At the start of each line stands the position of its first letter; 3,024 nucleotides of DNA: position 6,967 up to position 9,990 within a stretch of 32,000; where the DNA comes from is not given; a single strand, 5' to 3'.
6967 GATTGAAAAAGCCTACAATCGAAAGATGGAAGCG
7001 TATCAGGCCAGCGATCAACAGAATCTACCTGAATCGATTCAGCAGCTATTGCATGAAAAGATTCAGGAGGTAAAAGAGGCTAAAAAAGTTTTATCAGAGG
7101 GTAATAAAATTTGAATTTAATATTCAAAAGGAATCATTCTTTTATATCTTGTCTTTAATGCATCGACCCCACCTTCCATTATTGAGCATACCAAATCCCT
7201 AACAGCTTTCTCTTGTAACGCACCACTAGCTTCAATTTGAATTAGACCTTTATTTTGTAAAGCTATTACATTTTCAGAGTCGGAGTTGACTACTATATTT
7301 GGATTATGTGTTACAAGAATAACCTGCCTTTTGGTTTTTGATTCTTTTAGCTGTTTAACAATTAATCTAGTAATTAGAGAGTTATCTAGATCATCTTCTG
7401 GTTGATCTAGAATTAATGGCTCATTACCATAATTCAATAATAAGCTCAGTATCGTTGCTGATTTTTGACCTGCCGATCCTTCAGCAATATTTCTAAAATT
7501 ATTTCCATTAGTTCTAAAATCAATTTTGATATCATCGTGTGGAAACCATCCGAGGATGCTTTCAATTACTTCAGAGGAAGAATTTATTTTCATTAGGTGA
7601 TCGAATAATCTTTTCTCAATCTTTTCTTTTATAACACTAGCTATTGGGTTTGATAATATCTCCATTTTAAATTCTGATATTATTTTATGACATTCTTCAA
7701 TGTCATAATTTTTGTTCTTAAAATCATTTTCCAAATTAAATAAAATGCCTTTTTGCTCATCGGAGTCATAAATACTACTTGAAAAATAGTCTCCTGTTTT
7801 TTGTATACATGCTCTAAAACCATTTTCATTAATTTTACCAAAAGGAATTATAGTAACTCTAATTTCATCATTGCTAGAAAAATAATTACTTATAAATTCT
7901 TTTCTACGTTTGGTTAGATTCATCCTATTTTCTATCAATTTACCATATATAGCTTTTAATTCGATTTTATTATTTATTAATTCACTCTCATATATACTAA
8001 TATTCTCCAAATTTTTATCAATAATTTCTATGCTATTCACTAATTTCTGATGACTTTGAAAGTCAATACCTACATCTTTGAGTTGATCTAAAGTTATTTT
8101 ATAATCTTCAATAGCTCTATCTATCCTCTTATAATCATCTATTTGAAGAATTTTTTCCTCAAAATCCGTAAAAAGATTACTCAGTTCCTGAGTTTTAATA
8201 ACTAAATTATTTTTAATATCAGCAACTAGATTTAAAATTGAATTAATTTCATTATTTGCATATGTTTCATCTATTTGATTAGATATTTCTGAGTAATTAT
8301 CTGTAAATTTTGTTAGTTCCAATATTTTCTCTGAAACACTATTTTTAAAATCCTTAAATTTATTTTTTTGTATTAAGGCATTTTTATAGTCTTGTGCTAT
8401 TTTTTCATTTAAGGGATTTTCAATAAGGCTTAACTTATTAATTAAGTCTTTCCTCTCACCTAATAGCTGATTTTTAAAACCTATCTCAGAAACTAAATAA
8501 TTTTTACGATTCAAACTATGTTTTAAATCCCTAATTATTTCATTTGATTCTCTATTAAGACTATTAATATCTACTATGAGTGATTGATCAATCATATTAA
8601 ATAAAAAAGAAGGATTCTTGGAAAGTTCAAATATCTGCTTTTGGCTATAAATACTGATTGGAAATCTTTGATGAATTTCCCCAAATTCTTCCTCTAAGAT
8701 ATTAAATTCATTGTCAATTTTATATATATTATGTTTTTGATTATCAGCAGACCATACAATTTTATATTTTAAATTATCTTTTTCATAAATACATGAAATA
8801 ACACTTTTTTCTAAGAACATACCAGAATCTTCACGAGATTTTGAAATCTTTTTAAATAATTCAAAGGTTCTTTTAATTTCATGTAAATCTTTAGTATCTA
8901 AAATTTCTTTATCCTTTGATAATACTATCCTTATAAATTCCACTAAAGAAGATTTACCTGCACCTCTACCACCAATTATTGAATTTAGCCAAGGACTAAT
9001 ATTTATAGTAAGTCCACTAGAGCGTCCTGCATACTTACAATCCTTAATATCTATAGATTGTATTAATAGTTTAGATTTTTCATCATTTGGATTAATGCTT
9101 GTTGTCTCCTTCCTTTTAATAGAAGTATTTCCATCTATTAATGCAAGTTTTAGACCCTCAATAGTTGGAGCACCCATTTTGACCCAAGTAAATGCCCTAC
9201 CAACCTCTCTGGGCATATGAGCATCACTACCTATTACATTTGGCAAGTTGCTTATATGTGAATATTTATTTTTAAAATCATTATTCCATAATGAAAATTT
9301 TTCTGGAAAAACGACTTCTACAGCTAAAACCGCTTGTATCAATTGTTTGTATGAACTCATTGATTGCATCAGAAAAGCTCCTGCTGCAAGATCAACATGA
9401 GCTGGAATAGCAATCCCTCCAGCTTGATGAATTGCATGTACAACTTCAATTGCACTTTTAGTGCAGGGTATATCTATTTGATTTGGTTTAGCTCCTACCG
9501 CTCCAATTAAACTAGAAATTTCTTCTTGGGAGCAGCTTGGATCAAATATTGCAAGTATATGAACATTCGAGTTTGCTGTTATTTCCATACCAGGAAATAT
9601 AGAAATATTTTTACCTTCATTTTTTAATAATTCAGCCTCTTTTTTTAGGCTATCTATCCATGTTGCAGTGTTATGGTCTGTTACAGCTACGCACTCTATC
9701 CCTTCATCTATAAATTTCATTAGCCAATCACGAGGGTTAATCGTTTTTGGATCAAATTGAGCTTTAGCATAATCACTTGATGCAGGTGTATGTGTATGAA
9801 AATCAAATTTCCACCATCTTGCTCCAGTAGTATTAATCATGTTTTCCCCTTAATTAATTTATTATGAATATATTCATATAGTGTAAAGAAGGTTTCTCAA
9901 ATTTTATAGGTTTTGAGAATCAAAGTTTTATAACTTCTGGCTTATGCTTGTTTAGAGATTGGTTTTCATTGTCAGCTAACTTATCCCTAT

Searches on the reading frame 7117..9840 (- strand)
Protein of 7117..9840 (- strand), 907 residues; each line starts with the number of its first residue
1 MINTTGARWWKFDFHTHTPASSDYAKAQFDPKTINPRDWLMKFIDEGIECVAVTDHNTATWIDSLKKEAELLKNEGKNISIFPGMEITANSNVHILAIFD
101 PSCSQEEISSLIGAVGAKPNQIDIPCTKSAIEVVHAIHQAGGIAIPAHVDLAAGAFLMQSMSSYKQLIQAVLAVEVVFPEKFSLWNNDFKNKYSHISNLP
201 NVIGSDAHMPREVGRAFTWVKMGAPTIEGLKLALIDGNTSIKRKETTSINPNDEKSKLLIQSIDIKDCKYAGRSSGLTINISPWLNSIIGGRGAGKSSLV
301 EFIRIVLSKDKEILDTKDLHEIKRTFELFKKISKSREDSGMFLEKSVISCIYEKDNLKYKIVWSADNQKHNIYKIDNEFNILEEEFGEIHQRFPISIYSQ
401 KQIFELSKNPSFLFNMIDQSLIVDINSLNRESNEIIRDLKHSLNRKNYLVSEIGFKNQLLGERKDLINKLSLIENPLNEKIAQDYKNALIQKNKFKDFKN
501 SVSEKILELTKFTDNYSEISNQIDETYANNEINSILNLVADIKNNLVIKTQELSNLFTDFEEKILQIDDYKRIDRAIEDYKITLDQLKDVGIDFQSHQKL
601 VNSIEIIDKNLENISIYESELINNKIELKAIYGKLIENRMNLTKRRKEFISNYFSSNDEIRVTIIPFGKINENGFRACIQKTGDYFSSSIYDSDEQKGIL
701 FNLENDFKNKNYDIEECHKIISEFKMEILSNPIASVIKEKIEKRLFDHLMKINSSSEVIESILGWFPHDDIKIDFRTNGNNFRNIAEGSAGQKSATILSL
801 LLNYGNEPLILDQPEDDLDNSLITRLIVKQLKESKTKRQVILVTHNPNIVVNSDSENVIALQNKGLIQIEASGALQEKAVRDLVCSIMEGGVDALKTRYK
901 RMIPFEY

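Call 4: search_protein_families(library=pfam, proteins=[window:7117-9840:-], max_evalue=1)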
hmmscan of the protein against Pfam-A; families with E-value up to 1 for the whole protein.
window:7117-9840:- (907 aa): 6 families
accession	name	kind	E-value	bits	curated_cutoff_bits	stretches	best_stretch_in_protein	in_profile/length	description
PF02463.25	SMC_N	-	2e-11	44.2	40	1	275-865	16-217/220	RecF/RecN/SMC N terminal domain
PF13263.12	PHP_C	-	3.6e-07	30.1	21.3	1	187-235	4-52/56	PHP-associated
PF13304.12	AAA_21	-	1.7e-06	28.7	27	1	614-850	137-303/304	AAA domain, putative AbiEii toxin, Type IV TA system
PF13476.12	AAA_23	-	2.3e-05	25.6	27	1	276-476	12-192/201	AAA domain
PF00005.33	ABC_tran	-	0.00065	20.7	25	1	287-381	15-94/137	ABC transporter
PF02811.25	PHP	-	0.0045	17.8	26.4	1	13-92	1-68/164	PHP domain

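Call 10: search_protein_families(library=padloc, proteins=[window:7117-9840:-], max_evalue=0.01)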
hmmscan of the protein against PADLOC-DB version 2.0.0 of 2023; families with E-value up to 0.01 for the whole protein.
window:7117-9840:- (907 aa): 15 families
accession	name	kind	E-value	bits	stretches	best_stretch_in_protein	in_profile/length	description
PDLC02208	Ppl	-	8.1e-134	445.8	1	5-903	3-893/894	-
PDLC04135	mad3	-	3.8e-15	54.3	1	276-873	15-351/374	mads_3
PDLC00096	GajA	-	3e-09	34.2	2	260-325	3-69/630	AAA ATPase domain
PDLC04678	PDC-M49A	-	2.8e-08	30.5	2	11-105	4-87/681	-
PDLC00271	PtuA1|PtuA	-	1.7e-06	25.9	1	825-889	297-359/421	AAA ATPase domain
PDLC00278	PtuA1|PtuA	-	1.2e-05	22.8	0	825-889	306-368/436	AAA ATPase domain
PDLC02980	AriA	-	2.7e-05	22.3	1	515-850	41-303/304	-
PDLC00298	PtuA1|PtuA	-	0.0001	19.5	0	260-308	3-48/423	AAA ATPase domain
PDLC00277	PtuA1|PtuA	-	0.00022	18.6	0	825-866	303-344/423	AAA ATPase domain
PDLC00276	PtuA1|PtuA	-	0.00024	18.6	1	809-868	99-157/239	AAA ATPase domain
PDLC04570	PDC-M31A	-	0.0008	16.7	0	823-850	310-337/395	-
PDLC00311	PtuA1|PtuA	-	0.0014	15.7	0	277-308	17-48/455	AAA ATPase domain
PDLC04168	GajA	-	0.0037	14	0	810-867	281-338/570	-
PDLC00310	PtuA1|PtuA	-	0.0071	13.5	0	827-867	311-353/443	AAA ATPase domain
PDLC05018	PDC-S43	-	0.0095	14.1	0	325-389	42-105/115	-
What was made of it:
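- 7117..9840 (-): Ppl / TrlF-family PHP-AAA anti-phage protein: cargo of the left island, convergent with gene 2 and abutting it. PADLOC Ppl E=8e-134 (call 10).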

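Call 11: search_protein_families(library=ncbifam, proteins=[window:7117-9840:-], max_evalue=0.1)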
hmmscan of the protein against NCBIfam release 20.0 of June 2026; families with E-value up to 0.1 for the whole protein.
window:7117-9840:- (907 aa): 21 families
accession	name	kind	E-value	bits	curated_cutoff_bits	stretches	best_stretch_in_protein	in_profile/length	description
NF042955.1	Ppl_antiphage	equivalog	7.1e-172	573.5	1000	1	6-902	1-882/882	anti-phage protein Ppl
NF045780.1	TrlF_fam_ATP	equivalog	2.3e-163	546.2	350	1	6-902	2-943/944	TrlF family AAA-like ATPase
NF045781.1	Spaf1101_AAA_ATP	equivalog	1.1e-71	242.4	475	2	705-900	616-830/836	Spaf_1101 family AAA-like ATPase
NF038032.1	CehA_McbA_metalo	domain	2.1e-14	53.7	80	1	8-252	1-226/315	CehA/McbA family metallohydrolase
NF047791.1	RNaseRnm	equivalog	1e-08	34.8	375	1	12-98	3-80/275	RNase RNM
TIGR04521.1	ECF_ATPase_2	equivalog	2.7e-06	26.7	330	1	789-867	146-224/279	energy-coupling factor transporter ATPase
NF040873.1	AztA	equivalog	5.4e-05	22.8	220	1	783-855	115-187/191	zinc ABC transporter ATP-binding protein AztA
NF053840.1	MnTportMntADein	equivalog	6.8e-05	22.5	400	1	783-848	129-194/240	manganese ABC transporter ATP-binding protein MntA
TIGR03375.1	type_I_sec_LssB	subfamily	0.00024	19.5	693.1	1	789-850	605-665/696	type I secretion system permease/ATPase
TIGR02857.1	CydD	equivalog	0.00025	20.2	435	1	789-854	460-524/529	thiol reductant ABC exporter subunit CydD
NF005596.0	PRK07328.1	subfamily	0.0023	17.3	202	0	197-220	220-243/269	histidinol-phosphatase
NF041577.1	nside_bi_sphtase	equivalog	0.005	16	400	0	13-97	5-78/276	3',5'-nucleoside bisphosphate phosphatase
TIGR01277.1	thiQ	equivalog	0.0076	15.9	245.05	0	788-860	129-202/213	thiamine ABC transporter ATP-binding protein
TIGR02868.1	CydC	equivalog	0.011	14.4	329.05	0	790-847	474-530/530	thiol reductant ABC exporter subunit CydC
TIGR01842.1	type_I_sec_PrtD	subfamily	0.011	14.3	510.15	0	789-861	456-526/544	type I secretion system permease/ATPase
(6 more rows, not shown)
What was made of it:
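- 7117..9840 (-): NCBIfam TrlF family 546 bits against a cutoff of 350 (call 11).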

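Call 12: search_protein_families(library=phrogs, proteins=[window:7117-9840:-], max_evalue=0.01)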
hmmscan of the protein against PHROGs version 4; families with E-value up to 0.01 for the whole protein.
window:7117-9840:- (907 aa): 1 family
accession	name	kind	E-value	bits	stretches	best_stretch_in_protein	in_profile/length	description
phrog_7507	-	unknown function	0.0094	16.3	1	827-861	427-461/483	-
